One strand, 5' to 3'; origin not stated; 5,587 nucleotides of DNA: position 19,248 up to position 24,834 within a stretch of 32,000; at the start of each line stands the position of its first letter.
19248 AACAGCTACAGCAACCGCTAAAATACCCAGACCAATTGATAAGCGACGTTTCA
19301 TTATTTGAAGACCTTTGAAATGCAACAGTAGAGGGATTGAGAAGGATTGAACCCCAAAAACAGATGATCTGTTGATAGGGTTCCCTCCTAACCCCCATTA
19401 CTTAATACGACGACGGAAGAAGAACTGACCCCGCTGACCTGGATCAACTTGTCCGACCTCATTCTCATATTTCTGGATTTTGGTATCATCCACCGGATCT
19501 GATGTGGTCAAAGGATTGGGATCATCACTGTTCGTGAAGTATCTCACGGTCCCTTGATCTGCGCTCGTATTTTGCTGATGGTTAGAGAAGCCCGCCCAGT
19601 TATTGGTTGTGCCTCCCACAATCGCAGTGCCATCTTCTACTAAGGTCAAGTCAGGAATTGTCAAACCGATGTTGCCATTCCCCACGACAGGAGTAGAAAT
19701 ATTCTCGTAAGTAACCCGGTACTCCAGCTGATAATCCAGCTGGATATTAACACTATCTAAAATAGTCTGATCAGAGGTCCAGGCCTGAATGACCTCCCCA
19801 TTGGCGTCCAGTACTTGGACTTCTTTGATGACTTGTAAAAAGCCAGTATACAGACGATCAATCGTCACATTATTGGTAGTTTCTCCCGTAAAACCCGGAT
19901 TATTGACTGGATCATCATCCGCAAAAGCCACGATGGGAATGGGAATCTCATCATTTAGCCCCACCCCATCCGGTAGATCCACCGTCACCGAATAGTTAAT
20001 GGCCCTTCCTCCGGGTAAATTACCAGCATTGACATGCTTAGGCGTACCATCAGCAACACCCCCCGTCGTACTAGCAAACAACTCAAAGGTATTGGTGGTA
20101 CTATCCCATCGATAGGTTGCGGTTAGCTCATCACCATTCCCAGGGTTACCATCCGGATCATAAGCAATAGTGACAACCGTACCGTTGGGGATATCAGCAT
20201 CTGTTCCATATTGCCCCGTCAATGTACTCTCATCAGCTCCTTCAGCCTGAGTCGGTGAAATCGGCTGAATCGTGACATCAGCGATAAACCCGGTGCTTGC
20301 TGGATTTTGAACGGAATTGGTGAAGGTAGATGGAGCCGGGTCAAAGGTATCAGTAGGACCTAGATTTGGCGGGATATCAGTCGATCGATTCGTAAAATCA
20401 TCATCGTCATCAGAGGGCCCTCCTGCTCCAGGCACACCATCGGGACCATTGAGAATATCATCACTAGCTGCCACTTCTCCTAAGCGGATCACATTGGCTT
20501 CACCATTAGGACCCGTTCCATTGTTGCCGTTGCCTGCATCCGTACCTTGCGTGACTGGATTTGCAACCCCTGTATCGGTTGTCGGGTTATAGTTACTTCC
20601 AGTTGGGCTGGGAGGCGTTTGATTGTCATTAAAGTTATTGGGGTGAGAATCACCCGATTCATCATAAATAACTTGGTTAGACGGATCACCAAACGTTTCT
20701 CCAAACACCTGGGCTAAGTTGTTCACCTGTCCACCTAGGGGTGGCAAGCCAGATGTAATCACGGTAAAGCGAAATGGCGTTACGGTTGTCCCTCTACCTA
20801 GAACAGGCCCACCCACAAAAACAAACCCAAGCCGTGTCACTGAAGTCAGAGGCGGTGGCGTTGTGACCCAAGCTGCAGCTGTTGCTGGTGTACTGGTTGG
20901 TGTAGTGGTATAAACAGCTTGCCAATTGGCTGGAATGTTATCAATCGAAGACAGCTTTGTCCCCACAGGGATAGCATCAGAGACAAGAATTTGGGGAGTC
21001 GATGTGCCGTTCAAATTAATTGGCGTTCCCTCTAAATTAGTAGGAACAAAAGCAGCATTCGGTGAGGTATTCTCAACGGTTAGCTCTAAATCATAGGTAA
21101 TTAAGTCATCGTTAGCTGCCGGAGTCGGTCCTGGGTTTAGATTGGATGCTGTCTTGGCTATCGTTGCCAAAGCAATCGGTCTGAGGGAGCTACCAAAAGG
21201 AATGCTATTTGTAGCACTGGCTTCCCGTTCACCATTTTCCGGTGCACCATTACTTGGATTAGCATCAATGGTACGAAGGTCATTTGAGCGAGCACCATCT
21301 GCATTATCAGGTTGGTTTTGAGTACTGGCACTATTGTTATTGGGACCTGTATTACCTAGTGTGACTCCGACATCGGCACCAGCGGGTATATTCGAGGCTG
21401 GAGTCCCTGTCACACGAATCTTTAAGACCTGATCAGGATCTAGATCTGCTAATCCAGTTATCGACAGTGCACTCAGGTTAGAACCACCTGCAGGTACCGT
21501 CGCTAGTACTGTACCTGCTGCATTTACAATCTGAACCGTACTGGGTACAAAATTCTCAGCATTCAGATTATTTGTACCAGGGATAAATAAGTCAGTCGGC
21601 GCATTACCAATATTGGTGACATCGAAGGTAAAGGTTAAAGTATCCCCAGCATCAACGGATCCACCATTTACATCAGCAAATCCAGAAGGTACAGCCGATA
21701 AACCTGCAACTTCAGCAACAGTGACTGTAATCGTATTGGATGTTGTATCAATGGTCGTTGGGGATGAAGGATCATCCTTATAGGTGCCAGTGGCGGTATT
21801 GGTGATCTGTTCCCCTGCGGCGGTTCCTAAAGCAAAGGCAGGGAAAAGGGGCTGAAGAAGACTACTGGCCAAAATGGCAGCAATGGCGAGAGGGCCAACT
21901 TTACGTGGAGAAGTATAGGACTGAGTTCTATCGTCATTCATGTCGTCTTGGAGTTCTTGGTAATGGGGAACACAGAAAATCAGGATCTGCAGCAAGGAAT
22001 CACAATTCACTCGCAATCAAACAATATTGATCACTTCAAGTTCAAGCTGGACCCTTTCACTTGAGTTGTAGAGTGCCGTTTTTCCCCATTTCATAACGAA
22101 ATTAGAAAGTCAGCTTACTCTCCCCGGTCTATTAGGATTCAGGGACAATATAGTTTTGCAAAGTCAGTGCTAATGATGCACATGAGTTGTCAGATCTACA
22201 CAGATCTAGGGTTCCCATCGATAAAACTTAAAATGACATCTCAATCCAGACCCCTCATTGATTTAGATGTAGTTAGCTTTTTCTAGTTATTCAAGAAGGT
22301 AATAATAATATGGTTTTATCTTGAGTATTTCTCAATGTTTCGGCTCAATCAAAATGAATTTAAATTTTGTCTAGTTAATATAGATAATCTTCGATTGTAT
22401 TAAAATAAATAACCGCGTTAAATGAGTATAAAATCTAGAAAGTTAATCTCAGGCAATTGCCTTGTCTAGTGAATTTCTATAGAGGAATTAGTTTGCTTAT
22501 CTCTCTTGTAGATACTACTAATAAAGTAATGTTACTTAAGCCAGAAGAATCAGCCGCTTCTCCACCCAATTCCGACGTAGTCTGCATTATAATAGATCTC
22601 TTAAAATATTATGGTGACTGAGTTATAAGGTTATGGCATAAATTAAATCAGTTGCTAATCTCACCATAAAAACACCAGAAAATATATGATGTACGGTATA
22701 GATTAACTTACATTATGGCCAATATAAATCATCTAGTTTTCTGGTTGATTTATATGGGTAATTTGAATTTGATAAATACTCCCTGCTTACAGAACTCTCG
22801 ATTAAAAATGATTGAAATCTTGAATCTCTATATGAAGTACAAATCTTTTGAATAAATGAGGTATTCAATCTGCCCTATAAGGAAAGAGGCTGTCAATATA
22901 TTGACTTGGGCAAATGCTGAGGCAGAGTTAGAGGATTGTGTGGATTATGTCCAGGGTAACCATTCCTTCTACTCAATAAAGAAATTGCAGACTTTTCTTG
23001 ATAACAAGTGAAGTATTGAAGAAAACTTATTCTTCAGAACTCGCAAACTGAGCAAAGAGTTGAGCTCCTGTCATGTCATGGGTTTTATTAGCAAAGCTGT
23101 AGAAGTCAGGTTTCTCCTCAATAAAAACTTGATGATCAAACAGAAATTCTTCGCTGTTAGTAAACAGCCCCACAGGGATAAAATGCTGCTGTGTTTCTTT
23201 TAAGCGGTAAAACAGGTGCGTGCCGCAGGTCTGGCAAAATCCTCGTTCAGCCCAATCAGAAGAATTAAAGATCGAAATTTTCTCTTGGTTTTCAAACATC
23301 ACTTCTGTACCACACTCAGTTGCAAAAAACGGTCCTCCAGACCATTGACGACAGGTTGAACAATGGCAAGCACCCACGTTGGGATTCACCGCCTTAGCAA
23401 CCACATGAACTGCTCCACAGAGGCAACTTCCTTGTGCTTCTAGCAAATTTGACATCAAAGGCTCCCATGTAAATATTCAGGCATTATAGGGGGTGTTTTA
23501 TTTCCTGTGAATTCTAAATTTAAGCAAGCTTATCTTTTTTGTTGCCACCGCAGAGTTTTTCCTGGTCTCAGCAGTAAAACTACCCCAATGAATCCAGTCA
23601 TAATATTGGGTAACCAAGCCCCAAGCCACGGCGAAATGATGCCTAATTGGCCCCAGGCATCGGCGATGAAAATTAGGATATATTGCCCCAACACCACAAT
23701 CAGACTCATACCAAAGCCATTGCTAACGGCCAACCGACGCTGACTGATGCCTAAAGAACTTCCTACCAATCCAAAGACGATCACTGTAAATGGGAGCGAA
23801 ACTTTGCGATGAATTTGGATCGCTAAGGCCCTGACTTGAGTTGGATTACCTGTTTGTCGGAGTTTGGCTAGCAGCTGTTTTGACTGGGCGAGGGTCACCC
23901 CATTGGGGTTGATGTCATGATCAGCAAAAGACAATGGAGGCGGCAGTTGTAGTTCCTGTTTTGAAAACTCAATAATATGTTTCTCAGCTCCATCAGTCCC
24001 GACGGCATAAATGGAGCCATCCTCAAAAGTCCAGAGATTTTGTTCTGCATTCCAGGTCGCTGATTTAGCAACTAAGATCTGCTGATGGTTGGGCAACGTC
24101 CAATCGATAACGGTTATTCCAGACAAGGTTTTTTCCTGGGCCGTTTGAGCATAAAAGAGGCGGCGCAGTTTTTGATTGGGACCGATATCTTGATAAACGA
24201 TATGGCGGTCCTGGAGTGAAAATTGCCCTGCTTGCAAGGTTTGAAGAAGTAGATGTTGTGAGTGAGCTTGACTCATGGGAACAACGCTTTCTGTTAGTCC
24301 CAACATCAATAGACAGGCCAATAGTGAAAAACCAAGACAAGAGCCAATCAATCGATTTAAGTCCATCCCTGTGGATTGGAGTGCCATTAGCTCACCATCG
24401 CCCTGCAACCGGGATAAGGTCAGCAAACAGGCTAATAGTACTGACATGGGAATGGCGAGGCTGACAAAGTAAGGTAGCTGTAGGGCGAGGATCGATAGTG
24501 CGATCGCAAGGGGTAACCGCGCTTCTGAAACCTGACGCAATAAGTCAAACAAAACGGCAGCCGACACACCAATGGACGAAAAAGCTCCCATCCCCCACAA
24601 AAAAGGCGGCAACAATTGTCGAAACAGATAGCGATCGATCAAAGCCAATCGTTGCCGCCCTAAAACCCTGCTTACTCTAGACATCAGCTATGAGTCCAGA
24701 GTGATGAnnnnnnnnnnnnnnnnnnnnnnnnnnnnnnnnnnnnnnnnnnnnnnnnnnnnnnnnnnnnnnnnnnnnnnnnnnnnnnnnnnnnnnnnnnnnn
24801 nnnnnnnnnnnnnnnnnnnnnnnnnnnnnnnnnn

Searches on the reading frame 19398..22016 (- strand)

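Call 37: search_protein_families(library=pfam, proteins=[window:19398-22016:-], max_evalue=0.0001)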
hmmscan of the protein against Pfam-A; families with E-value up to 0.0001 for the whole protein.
window:19398-22016:- (872 aa): 1 family
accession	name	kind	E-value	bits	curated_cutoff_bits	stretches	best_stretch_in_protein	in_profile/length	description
PF25546.1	DUF7925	-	7.3e-63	212.2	26.5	1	283-462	1-185/185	Domain of unknown function (DUF7925)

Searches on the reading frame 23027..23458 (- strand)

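Call 37: search_protein_families(library=pfam, proteins=[window:23027-23458:-], max_evalue=0.0001)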
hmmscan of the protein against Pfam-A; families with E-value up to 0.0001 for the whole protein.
window:23027-23458:- (143 aa): 1 family
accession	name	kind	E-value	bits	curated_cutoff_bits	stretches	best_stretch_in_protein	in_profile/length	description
PF04828.22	GFA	-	1.4e-15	57.8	24.3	1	8-114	2-114/115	Glutathione-dependent formaldehyde-activating enzyme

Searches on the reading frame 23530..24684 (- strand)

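Call 38: search_protein_families(library=pfam, proteins=[window:23530-24684:-], max_evalue=0.0001)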
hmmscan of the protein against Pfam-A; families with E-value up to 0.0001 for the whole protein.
window:23530-24684:- (384 aa): 1 family
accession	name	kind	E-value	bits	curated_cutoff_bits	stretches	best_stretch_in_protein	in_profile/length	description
PF03739.19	LptF_LptG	-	1.7e-73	248.1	27.9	1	18-373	1-353/353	Lipopolysaccharide export system permease LptF/LptG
